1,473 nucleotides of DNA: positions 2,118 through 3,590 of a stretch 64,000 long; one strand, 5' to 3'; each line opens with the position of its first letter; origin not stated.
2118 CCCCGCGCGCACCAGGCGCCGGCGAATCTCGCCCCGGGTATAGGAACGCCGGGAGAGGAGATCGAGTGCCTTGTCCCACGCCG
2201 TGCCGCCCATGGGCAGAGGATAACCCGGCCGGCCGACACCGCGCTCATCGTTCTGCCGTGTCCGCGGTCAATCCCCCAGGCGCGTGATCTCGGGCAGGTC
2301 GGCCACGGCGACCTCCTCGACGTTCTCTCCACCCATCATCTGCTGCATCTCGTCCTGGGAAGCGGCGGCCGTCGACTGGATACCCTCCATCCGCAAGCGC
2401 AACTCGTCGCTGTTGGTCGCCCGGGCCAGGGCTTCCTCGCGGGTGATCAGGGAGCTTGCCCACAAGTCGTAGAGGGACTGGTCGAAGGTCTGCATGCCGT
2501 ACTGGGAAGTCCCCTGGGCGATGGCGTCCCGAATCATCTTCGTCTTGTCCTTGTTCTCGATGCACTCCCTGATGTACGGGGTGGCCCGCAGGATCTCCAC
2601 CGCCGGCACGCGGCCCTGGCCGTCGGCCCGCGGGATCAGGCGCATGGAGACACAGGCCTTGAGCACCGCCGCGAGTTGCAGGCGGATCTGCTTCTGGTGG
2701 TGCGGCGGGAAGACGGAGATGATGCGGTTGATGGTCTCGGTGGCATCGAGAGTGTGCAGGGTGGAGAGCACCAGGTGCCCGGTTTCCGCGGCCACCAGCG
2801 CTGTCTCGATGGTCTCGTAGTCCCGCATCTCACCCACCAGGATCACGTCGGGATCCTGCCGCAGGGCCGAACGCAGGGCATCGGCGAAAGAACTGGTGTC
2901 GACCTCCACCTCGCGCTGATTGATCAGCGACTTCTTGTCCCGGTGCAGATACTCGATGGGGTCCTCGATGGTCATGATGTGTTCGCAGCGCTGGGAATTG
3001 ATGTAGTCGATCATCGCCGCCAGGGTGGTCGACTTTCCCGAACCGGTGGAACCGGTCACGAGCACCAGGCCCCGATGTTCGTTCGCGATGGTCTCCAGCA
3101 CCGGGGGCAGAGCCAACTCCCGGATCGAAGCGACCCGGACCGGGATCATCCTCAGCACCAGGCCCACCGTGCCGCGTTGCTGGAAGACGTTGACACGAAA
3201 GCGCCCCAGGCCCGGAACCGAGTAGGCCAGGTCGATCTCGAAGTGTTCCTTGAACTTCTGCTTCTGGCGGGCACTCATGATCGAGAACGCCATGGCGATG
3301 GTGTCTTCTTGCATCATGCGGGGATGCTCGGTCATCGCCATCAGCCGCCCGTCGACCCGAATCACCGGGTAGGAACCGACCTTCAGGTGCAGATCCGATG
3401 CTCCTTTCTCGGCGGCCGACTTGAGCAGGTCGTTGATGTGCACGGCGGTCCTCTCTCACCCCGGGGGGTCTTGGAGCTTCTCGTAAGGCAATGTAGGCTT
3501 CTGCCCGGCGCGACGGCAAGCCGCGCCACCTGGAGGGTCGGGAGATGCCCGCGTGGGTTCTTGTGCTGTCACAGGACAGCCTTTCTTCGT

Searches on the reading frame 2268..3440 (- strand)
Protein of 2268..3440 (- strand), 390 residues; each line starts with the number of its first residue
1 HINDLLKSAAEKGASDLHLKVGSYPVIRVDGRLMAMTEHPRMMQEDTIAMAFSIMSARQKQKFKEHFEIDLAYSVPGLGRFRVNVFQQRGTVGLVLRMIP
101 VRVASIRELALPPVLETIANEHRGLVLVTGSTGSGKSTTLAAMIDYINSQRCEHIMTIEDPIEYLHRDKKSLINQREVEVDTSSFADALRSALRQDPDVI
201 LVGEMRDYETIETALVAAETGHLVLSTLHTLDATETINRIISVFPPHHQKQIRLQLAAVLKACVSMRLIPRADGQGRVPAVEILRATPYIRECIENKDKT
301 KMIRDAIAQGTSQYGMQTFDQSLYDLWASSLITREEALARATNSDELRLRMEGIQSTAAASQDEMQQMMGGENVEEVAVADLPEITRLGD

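Call 90: search_protein_families(library=pfam, proteins=[window:2268-3440:-], max_evalue=0.0001)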
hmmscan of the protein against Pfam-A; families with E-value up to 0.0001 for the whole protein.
window:2268-3440:- (390 aa): 2 families
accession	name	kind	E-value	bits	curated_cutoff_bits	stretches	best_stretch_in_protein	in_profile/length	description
PF00437.27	T2SSE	-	3.9e-48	164.4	24.9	1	2-292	12-288/370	Type II/IV secretion system protein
PF13191.12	AAA_16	-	1.4e-05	26.1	32.6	1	118-225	19-136/167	AAA ATPase domain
